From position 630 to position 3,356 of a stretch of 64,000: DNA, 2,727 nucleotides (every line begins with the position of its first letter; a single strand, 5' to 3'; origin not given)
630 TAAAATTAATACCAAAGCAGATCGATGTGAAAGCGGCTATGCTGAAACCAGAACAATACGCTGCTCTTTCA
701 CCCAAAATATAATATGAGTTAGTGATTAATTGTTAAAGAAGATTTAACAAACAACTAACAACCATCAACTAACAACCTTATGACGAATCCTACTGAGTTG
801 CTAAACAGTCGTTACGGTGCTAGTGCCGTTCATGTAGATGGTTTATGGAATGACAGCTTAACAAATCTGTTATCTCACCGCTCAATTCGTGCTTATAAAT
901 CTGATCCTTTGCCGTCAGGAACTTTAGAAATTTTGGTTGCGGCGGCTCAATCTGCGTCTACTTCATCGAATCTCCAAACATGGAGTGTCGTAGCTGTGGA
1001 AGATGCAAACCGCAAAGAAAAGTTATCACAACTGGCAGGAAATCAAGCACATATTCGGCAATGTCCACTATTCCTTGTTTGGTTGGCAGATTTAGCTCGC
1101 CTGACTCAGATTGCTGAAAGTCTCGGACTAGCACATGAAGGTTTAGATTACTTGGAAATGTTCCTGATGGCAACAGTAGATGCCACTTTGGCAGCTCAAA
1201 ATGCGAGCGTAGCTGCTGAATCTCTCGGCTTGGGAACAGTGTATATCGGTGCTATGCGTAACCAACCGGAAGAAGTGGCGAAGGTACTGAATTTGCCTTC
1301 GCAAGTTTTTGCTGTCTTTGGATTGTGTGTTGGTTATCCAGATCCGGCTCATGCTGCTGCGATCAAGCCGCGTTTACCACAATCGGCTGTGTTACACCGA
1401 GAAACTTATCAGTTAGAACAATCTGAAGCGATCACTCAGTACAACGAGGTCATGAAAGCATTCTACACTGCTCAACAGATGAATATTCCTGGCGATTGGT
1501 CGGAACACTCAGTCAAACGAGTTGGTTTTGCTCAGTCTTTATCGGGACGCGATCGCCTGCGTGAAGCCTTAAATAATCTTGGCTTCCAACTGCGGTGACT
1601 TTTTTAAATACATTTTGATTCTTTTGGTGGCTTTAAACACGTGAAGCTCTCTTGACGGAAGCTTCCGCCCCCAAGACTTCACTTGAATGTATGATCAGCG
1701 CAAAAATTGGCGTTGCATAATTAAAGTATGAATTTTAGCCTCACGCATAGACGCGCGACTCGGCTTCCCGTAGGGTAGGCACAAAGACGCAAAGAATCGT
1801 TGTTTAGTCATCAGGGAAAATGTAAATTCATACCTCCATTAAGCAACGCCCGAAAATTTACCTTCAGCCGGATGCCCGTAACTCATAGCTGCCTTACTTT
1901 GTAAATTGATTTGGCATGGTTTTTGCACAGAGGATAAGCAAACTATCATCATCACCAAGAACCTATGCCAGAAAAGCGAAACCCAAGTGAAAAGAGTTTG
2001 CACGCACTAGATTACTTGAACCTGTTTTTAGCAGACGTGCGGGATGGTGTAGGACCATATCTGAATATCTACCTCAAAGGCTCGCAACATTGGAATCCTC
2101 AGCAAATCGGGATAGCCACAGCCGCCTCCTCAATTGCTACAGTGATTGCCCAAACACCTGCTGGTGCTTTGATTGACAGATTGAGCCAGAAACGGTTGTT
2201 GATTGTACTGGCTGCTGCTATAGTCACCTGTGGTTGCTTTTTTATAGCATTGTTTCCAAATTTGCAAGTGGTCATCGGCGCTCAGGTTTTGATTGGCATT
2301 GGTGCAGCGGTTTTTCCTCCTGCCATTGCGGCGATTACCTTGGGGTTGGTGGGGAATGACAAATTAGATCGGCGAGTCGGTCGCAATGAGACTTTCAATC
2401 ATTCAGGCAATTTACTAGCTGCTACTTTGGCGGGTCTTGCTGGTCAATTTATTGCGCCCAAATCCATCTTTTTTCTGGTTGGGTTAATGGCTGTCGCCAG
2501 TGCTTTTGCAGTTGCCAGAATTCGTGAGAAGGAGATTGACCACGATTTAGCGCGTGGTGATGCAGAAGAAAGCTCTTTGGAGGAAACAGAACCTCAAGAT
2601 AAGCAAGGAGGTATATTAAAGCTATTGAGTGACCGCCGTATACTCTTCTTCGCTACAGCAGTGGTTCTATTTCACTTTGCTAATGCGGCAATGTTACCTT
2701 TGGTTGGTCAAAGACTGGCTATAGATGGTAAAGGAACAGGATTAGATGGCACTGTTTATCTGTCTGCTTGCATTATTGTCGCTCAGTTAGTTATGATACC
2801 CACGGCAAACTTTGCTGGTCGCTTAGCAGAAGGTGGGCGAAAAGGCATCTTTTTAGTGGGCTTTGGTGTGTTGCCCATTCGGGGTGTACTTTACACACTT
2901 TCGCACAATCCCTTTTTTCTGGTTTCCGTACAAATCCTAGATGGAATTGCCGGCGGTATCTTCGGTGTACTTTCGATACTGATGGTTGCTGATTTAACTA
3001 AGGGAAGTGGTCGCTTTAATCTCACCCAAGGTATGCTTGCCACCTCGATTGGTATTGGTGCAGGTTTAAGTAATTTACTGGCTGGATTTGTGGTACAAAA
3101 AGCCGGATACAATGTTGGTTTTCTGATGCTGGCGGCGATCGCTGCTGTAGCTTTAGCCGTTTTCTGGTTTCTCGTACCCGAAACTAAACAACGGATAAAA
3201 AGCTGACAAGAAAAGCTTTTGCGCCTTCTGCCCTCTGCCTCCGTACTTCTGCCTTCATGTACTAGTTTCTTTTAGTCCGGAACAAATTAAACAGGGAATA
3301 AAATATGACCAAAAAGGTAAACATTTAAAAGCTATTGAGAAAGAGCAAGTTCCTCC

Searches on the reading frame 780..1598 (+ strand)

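Call 7: search_protein_families(library=pfam, proteins=[window:780-1598:+])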
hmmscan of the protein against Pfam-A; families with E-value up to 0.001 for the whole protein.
window:780-1598:+ (272 aa): 1 family
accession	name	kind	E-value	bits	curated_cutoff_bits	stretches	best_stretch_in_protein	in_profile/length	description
PF00881.29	Nitroreductase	-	5.5e-22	79.2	23.5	1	32-186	3-167/167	Nitroreductase family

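Call 8: search_protein_families(library=ncbifam, proteins=[window:780-1598:+])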
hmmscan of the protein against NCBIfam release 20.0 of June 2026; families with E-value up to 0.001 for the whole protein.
window:780-1598:+ (272 aa): 5 families
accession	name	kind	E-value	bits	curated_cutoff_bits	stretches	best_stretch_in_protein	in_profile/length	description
NF008033.1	PRK10765.1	equivalog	4.4e-63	212.9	223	1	26-248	4-220/240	oxygen-insensitive NADPH nitroreductase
TIGR02476.1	BluB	equivalog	2.3e-14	53.2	150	2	30-87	13-70/205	5,6-dimethylbenzimidazole synthase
NF003768.0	PRK05365.1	equivalog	3.6e-09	36.4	152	1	32-202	20-194/200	malonic semialdehyde reductase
TIGR03553.1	F420_FbiB_CTERM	equivalog_domain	7.7e-09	35.6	249.55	0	130-205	118-192/194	F420 biosynthesis protein FbiB, C-terminal domain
NF009810.0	PRK13294.1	equivalog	1e-06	27.9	304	0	30-83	258-311/449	coenzyme F420-0:L-glutamate ligase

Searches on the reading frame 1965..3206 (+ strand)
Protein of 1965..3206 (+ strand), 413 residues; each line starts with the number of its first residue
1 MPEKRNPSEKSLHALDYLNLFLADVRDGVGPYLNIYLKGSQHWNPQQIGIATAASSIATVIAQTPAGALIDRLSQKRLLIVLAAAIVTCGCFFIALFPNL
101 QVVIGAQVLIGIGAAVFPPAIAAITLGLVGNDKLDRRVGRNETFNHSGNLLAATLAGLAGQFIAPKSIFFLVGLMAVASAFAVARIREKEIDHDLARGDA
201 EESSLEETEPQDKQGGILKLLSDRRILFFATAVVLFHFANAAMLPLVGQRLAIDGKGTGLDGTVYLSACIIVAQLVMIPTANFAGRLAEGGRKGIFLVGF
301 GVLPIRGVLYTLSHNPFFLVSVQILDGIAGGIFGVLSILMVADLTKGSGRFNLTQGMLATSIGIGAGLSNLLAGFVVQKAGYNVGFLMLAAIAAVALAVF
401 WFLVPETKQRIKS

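Call 7: search_protein_families(library=pfam, proteins=[window:1965-3206:+])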
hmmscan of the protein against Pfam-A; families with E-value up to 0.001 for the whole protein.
window:1965-3206:+ (413 aa): 4 families
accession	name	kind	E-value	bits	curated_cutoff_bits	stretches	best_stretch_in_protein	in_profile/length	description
PF07690.21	MFS_1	-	9.1e-45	153.5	33.4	2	26-301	12-276/347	Major Facilitator Superfamily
PF12832.13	MFS_1_like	-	6.9e-19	68.6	25.2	1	29-386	18-371/373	MFS_1 like family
PF01306.25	LacY_symp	-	5.8e-07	29.1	24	1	30-405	27-401/413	LacY proton/sugar symporter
PF05977.19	MFS_3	-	1.5e-06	27.4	27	1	42-251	41-248/524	Transmembrane secretion effector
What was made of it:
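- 1965..3206 (+): MFS_1 transporter gene (413 aa), substrate unknown. Pfam MFS_1 at 9e-45 (call 7).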

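Call 8: search_protein_families(library=ncbifam, proteins=[window:1965-3206:+])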
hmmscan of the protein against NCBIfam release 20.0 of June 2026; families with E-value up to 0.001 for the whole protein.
window:1965-3206:+ (413 aa): 22 families
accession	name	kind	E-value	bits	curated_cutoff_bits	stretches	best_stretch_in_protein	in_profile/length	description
TIGR00880.1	2_A_01_02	superfamily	3.1e-18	66.3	131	2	274-407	11-141/141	multidrug resistance protein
TIGR00900.1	2A0121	subfamily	1.1e-16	61.1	319.6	1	44-244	32-229/364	H+ Antiporter protein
NF007077.0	PRK09528.1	subfamily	1.5e-13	50.1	429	1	30-410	31-410/421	galactoside permease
TIGR00899.1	2A0120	subfamily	5.3e-13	48.8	522.3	1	30-403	17-373/375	sugar efflux transporter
TIGR00893.1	2A0114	subfamily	1.9e-12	46.9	395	1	45-404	28-399/399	D-galactonate transporter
TIGR00881.1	2A0104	subfamily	6.9e-10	38.5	407.75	1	44-235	28-227/379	phosphoglycerate transporter protein PgtP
TIGR00710.1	efflux_Bcr_CflA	subfamily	4.6e-08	32.9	200.9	1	244-411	28-187/385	Bcr/CflA family efflux MFS transporter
NF007472.0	PRK10054.1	equivalog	2.6e-07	30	582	1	10-255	7-237/395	efflux MFS transporter YdeE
TIGR00882.1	2A0105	subfamily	2.7e-07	29.9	220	1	31-398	23-389/396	oligosaccharide MFS transporter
NF052222.1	UridTportUriT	equivalog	4e-07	29.4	600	1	231-410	17-191/463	uridine transporter UriT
TIGR00711.1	efflux_EmrB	subfamily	7.8e-07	28.2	230.2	1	33-135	278-383/485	DHA2 family efflux MFS transporter permease subunit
NF003477.0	PRK05122.1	subfamily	8e-07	28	374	0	33-185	40-199/404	MFS transporter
TIGR00894.1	2A0114euk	subfamily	6.7e-06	24.9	626.45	1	39-178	69-210/465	Na(+)-dependent inorganic phosphate cotransporter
NF012174.0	tet_MFS_A_B_C_D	equivalog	6.8e-06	25.2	475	0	36-124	233-320/382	Tet(A)/Tet(B)/Tet(C) family tetracycline efflux MFS transporter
TIGR00879.1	SP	subfamily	7.6e-05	21.4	237.8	0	47-116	100-171/510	sugar porter family MFS transporter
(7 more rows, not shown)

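Call 57: search_solved_structures(query=window:1965-3206:+, max_evalue=0.001)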
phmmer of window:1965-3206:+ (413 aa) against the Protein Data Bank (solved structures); distinct sequences matched with E-value up to 0.001: 13.
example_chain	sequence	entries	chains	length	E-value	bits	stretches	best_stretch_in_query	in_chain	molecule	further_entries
8tte_A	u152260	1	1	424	1.4e-07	34.1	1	17-181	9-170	Quinolone resistance protein NorA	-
8ttg_A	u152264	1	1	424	1.5e-07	34.1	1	17-181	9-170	Quinolone resistance protein NorA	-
8tth_A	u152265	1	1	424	1.5e-07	34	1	17-181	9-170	Quinolone resistance protein NorA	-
8ttf_A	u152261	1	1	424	1.6e-07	34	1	17-181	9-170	Quinolone resistance protein NorA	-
28vj_B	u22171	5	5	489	1.2e-06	31.1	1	17-181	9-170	Quinolone resistance protein NorA,Soluble cytochrome b562 | NorA-BRIL(3A) fusion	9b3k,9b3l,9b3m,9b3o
9pv0_Z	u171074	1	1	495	1.2e-06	31.1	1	17-181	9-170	Quinolone resistance protein NorA, Soluble cytochrome b562 chimera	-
7lo7_Z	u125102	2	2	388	4.2e-06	29.3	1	17-181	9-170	Quinolone resistance protein NorA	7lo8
7t3n_A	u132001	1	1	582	0.00023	23.6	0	38-178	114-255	Vesicular glutamate transporter 2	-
9wix_A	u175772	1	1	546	0.00029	23.3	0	42-178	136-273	Vesicular glutamate transporter 3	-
7y58_A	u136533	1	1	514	0.0004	22.8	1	274-409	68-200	Antiseptic resistance protein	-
29om_A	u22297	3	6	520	0.00041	22.7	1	274-409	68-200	Antiseptic resistance protein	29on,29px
8sbe_A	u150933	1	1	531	0.0006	22.2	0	38-178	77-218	Vesicular glutamate transporter 2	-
7t3o_A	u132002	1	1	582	0.00068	22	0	38-178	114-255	Vesicular glutamate transporter 2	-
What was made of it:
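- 1965..3206 (+): Only distant PDB matches, to NorA and VGLUT (call 57).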

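Call 68: find_homologous_proteins(query=window:1965-3206:+, max_evalue=1e-30)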
Query window:1965-3206:+ (413 aa): 7623 proteins with E <= 1e-30 among 8000 candidates; the best 120 are listed.
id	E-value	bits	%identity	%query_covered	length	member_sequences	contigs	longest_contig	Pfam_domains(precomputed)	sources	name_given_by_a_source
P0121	2.5e-253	858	97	100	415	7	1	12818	PF01306.26,PF05977.20,PF12832.14,PF07690.22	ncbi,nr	ncbi:MAG: MFS transporter [Rhizonema sp. PD38]|nr:MFS transporter [Rhizonema sp. PD38]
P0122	8.2e-246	833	94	100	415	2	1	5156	PF01306.26,PF12832.14,PF07690.22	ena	-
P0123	3.0e-217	739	85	100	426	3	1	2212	PF05977.20,PF12832.14,PF07690.22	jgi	-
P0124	1.7e-215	734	82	100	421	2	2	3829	PF01306.26,PF12832.14,PF07690.22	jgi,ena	jgi:MFS family permease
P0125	9.0e-215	731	85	99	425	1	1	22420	PF05977.20,PF12832.14,PF07690.22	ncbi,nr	ncbi:MAG: MFS transporter [Stigonema ocellatum SAG 48.90 = DSM 106950]|nr:MFS transporter [Stigonema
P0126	5.2e-214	729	84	99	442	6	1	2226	PF05977.20,PF12832.14,PF07690.22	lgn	-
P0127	3.8e-213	726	82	100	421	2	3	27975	PF01306.26,PF12832.14,PF07690.22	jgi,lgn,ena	-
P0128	6.9e-213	725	82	99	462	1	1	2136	PF12832.14,PF07690.22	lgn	-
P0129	1.8e-208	710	82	99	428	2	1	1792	PF05977.20,PF12832.14,PF07690.22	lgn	-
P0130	3.8e-207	706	81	100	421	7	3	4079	PF12832.14,PF07690.22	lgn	-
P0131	3.1e-201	687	79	100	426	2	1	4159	PF12832.14,PF07690.22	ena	-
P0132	2.4e-199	680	77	100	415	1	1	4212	PF01306.26,PF12832.14,PF07690.22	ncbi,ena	-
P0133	6.5e-198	676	77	100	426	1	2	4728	PF12832.14,PF07690.22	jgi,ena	jgi:MFS family permease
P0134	2.8e-194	664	76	99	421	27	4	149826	PF12832.14,PF07690.22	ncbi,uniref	ncbi:MFS transporter [Microcoleus sp. C2C3]|uniref:MFS transporter n=1 Tax=unclassified Microcoleus 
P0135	1.0e-193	662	76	99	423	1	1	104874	PF12832.14,PF07690.22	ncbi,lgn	-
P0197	4.3e-161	554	66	98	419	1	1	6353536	PF12832.14,PF07690.22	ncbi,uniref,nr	ncbi:MFS transporter [Chroococcidiopsis sp. CCNUC1]|uniref:MFS transporter n=1 Tax=Chroococcidiopsis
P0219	1.6e-145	503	59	98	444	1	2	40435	PF00083.31,PF12832.14,PF07690.22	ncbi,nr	ncbi:MAG: MFS transporter [Pyrinomonadaceae bacterium MAG19_C2-C3]|nr:MFS transporter [Pyrinomonadac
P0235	5.6e-141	488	57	98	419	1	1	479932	PF12832.14,PF07690.22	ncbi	ncbi:MFS transporter [Spirosoma knui]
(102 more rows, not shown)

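Call 69: find_encoding_contigs(protein=P0134, flank=10000, max_places=1)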
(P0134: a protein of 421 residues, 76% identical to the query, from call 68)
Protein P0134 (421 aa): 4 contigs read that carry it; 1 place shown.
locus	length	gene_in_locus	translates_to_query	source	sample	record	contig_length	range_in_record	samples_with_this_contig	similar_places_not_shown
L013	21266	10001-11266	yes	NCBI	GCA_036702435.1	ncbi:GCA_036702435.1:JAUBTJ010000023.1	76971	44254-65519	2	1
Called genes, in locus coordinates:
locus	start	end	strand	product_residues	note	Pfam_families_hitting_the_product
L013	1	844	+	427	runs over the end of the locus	PF00999:Na_H_Exchanger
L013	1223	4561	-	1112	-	PF00353:HemolysinCabind, PF03160:Calx-beta, PF13229:Beta_helix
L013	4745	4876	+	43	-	-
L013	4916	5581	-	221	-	PF00891:Methyltransf_2 (weak), PF13489:Methyltransf_23, PF05175:MTS (weak), PF01209:Ubie_methyltran (weak), PF13847:Methyltransf_31, PF08241:Methyltransf_11, PF08242:Methyltransf_12, PF13649:Methyltransf_25, +1 more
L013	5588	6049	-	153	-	PF00190:Cupin_1 (weak), PF07883:Cupin_2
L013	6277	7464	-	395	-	PF03600:CitMHS, PF02040:ArsB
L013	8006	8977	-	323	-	-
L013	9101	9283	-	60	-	-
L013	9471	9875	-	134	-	-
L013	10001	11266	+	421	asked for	PF07690:MFS_1, PF12832:MFS_1_like, PF07690:MFS_1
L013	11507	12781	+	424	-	PF14239:RRXRR, PF01844:HNH, PF13395:HNH_4 (weak), PF14279:HNH_5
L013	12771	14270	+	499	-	PF00512:HisKA, PF02518:HATPase_c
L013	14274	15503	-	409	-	PF12323:HTH_OrfB_IS605, PF01385:OrfB_IS605, PF07282:Cas12f1-like_TNB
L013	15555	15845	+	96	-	PF01797:Y1_Tnp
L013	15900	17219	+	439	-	PF00072:Response_reg, PF00158:Sigma54_activat, PF13191:AAA_16 (faint), PF14532:Sigma54_activ_2, PF07728:AAA_5, PF25601:AAA_lid_14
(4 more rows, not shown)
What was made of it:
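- It is interrupted by IS605 and HNH genes in Microcoleus (call 69).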

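Call 70: find_encoding_contigs(protein=P0197, flank=10000, max_places=1)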
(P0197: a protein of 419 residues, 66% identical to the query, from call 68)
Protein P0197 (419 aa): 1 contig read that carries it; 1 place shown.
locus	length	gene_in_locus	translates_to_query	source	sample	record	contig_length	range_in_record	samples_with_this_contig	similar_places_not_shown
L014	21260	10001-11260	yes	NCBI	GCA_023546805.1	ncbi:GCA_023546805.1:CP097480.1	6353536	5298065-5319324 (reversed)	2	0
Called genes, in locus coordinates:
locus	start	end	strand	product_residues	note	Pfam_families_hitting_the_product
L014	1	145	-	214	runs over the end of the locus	PF13489:Methyltransf_23 (weak), PF08241:Methyltransf_11, PF13649:Methyltransf_25 (weak), PF08242:Methyltransf_12 (weak), PF13847:Methyltransf_31 (weak)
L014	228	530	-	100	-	PF00547:Urease_gamma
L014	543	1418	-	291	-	PF01774:UreD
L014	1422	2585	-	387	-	PF01297:ZnuA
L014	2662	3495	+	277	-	PF00005:ABC_tran, PF13304:AAA_21 (faint)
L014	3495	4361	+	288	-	PF00950:ABC-3, PF01032:FecCD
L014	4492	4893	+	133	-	PF02469:Fasciclin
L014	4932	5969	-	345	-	PF01212:Beta_elim_lyase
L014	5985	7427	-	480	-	PF00270:DEAD, PF00271:Helicase_C, PF16124:RecQ_Zn_bind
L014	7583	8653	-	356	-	PF00793:DAHP_synth_1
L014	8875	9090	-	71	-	PF00708:Acylphosphatase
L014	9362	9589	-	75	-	-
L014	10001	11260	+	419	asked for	PF12832:MFS_1_like, PF07690:MFS_1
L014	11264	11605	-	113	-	-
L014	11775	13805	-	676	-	PF00330:Aconitase, PF00694:Aconitase_C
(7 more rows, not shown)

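Call 71: find_encoding_contigs(protein=P0219, flank=10000, max_places=1)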
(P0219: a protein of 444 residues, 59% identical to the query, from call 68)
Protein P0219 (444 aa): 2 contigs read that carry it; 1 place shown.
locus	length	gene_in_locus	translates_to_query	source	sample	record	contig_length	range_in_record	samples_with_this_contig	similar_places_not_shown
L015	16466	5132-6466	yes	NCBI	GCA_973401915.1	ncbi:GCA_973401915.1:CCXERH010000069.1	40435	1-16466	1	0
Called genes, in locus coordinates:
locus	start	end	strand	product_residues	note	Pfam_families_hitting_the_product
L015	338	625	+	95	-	-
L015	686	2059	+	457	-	-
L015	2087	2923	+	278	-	-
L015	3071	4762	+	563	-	PF00512:HisKA, PF02518:HATPase_c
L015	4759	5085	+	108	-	PF04342:DMT_6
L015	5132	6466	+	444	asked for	PF07690:MFS_1, PF12832:MFS_1_like, PF00083:Sugar_tr (weak), PF07690:MFS_1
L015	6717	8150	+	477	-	PF00072:Response_reg, PF00158:Sigma54_activat, PF14532:Sigma54_activ_2, PF00004:AAA (weak), PF07728:AAA_5 (weak), PF25601:AAA_lid_14, PF02954:HTH_8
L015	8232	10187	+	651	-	PF01326:PPDK_N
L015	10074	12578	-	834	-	PF00270:DEAD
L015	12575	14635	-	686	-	-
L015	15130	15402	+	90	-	-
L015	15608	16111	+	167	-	PF00436:SSB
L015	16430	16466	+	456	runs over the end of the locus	PF01546:Peptidase_M20, PF07687:M20_dimer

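Call 72: find_encoding_contigs(protein=P0235, flank=10000, max_places=1)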
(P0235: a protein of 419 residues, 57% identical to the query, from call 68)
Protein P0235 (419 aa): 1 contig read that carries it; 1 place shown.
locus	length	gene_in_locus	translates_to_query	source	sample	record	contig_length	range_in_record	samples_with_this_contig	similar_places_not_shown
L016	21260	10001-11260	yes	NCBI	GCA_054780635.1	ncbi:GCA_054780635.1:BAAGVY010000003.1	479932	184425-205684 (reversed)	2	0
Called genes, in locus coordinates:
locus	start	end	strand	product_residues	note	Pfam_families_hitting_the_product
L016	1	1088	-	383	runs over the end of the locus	PF00278:Orn_DAP_Arg_deC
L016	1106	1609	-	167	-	PF03544:TonB_C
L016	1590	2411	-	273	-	PF28545:1TM_TonB_rel, PF03544:TonB_C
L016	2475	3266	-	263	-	-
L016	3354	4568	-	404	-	PF03435:Sacchrp_dh_NADP, PF16653:Sacchrp_dh_C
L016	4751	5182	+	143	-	PF24716:WapI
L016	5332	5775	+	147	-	PF24716:WapI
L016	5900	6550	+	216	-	PF00440:TetR_N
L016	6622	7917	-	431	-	PF05195:AMP_N, PF00557:Peptidase_M24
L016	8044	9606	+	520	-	PF00082:Peptidase_S8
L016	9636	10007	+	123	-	PF04342:DMT_6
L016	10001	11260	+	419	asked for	PF07690:MFS_1, PF12832:MFS_1_like, PF07690:MFS_1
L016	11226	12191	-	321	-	PF01073:3Beta_HSD, PF01370:Epimerase, PF04321:RmlD_sub_bind, PF07993:NAD_binding_4 (faint), PF16363:GDP_Man_Dehyd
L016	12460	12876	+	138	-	PF01242:PTPS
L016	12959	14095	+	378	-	PF02684:LpxB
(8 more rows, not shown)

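Call 84: search_protein_families(library=pfam, proteins=[L015:3071-4762:+, L015:6717-8150:+], max_evalue=0.1)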
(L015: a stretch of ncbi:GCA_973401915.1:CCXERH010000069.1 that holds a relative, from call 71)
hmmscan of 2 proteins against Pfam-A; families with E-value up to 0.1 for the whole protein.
L015:3071-4762:+ (563 aa): 9 families
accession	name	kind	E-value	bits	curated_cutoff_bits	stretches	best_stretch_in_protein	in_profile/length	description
PF02518.31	HATPase_c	-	9.5e-29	100.5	26.4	1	441-553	2-110/111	Histidine kinase-, DNA gyrase B-, and HSP90-like ATPase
PF00512.31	HisKA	-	5.1e-12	46.1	26.9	1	333-393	2-61/66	His Kinase A (phospho-acceptor) domain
PF00672.30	HAMP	-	0.00047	20.9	25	1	263-311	10-52/53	HAMP domain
PF13589.12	HATPase_c_3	-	0.0058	17.1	25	1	446-495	4-49/137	Histidine kinase-, DNA gyrase B-, and HSP90-like ATPase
PF13581.12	HATPase_c_2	-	0.01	16.3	27.4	1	450-524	41-111/127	Histidine kinase-like ATPase domain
PF10090.15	HPTransfase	-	0.012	15.7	22.9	1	446-478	33-65/123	Histidine phosphotransferase C-terminal domain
PF06305.16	LapA_dom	-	0.036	14.4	28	1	3-30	17-44/64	Lipopolysaccharide assembly protein A domain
PF05859.17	Mis12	-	0.037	14.2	25.7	1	285-389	104-195/231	Mis12 protein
PF11559.13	ADIP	-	0.098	13.2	34.3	0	293-326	30-63/151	Afadin- and alpha -actinin-Binding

L015:6717-8150:+ (477 aa): 14 families
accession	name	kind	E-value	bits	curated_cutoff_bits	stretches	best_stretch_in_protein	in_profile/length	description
PF00158.32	Sigma54_activat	-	4.4e-72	241.7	20.2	1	163-330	1-168/168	Sigma-54 interaction domain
PF00072.30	Response_reg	-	2.1e-27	95.9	30.2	1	8-124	1-110/111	Response regulator receiver domain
PF25601.1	AAA_lid_14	-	9.2e-22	77.1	27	1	335-408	1-74/87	AAA+ ATPase lid domain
PF14532.12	Sigma54_activ_2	-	1e-18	68.3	25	1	164-334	1-138/138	Sigma-54 interaction domain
PF02954.25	HTH_8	-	2e-12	47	22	1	432-471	2-41/42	Bacterial regulatory protein, Fis family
PF07728.20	AAA_5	-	9.5e-08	32.6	22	1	188-306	3-124/139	AAA domain (dynein-related subfamily)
PF00004.35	AAA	-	4.3e-06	27.7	21.2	1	188-312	2-119/131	ATPase family associated with various cellular activities (AAA)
PF01078.27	Mg_chelatase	-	0.00031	20.7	20.3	1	242-305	93-158/207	Magnesium chelatase, subunit ChlI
PF07726.17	AAA_3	-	0.011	16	27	1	188-304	3-111/131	ATPase family associated with various cellular activities (AAA)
PF13245.12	AAA_19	-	0.027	15.1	25.1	0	183-282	10-117/134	AAA domain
PF07724.20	AAA_2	-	0.041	14.4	27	0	186-315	5-135/166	AAA domain (Cdc48 subfamily)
PF13191.12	AAA_16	-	0.061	14.3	32.6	0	177-223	16-63/167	AAA ATPase domain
PF13401.12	AAA_22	-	0.08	13.7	27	0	186-221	7-42/130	AAA domain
PF13518.12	HTH_28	-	0.083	13.4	25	0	439-467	5-31/52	Helix-turn-helix domain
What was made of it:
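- On NtrC-family bacterial enhancer-binding protein: The acidobacterial homologue has HTH_8 (call 84).
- Closest known: Pyrinomonadaceae. Different: The activator has a full HTH_8 domain (call 84).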
